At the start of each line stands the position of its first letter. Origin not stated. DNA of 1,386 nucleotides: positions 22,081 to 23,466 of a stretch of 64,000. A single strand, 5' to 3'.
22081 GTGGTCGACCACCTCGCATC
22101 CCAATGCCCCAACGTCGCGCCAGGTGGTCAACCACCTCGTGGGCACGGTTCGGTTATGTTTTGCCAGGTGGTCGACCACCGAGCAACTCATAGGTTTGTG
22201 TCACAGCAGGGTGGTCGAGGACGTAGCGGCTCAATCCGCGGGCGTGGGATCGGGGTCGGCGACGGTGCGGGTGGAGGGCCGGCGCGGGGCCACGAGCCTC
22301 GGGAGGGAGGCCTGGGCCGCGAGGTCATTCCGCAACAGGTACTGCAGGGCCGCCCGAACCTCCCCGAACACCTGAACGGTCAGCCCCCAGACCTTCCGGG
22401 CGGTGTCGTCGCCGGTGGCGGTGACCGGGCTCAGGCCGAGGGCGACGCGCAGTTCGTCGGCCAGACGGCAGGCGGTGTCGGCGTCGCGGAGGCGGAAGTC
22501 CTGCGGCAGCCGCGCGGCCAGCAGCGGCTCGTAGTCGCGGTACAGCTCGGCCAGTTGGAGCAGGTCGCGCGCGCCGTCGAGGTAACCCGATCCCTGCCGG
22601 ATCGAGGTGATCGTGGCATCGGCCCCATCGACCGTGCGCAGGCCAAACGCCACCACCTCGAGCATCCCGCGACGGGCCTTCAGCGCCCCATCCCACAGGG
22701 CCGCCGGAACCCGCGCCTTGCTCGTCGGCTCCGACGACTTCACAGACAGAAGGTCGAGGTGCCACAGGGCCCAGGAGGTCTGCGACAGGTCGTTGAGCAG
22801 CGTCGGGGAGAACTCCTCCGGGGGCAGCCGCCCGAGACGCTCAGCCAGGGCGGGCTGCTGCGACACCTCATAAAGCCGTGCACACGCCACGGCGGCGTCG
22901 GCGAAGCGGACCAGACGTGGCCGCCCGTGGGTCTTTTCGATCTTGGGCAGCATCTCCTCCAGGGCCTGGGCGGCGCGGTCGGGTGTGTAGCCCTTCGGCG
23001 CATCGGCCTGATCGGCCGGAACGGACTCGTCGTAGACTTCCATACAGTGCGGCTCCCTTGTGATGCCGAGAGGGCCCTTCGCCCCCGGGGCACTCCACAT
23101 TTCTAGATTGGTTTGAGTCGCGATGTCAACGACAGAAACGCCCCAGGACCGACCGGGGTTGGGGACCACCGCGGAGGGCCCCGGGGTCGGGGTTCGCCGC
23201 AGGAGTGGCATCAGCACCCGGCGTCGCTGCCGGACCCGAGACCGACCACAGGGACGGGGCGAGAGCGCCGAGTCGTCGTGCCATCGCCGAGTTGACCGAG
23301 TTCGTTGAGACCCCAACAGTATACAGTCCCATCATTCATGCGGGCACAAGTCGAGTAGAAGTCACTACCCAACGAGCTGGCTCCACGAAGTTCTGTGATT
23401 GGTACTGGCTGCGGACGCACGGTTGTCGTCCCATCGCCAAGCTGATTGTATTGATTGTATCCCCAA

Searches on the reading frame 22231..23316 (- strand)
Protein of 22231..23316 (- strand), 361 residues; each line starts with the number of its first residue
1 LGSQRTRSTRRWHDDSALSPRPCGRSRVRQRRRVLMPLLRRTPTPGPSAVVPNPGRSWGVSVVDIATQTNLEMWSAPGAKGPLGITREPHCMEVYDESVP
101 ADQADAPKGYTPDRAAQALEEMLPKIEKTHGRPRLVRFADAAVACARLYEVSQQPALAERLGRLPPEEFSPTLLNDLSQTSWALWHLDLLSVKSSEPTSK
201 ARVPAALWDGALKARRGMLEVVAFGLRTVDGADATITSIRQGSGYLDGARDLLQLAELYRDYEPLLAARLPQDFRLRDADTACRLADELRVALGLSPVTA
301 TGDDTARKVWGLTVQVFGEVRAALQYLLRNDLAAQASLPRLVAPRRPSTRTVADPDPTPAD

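Call 3: search_protein_families(library=pfam, proteins=[window:22231-23316:-], max_evalue=1)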
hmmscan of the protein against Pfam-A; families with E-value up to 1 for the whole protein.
window:22231-23316:- (361 aa): 0 families

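Call 4: search_protein_families(library=ncbifam, proteins=[window:22231-23316:-], max_evalue=1)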
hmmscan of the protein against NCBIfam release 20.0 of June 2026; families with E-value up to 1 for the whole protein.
window:22231-23316:- (361 aa): 0 families

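Call 7: search_protein_families(library=phrogs, proteins=[window:22231-23316:-], max_evalue=1)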
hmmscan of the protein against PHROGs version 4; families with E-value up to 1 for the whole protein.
window:22231-23316:- (361 aa): 0 families

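Call 8: search_protein_families(library=padloc, proteins=[window:22231-23316:-], max_evalue=1)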
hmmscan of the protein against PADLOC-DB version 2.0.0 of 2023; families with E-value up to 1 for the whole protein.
window:22231-23316:- (361 aa): 0 families
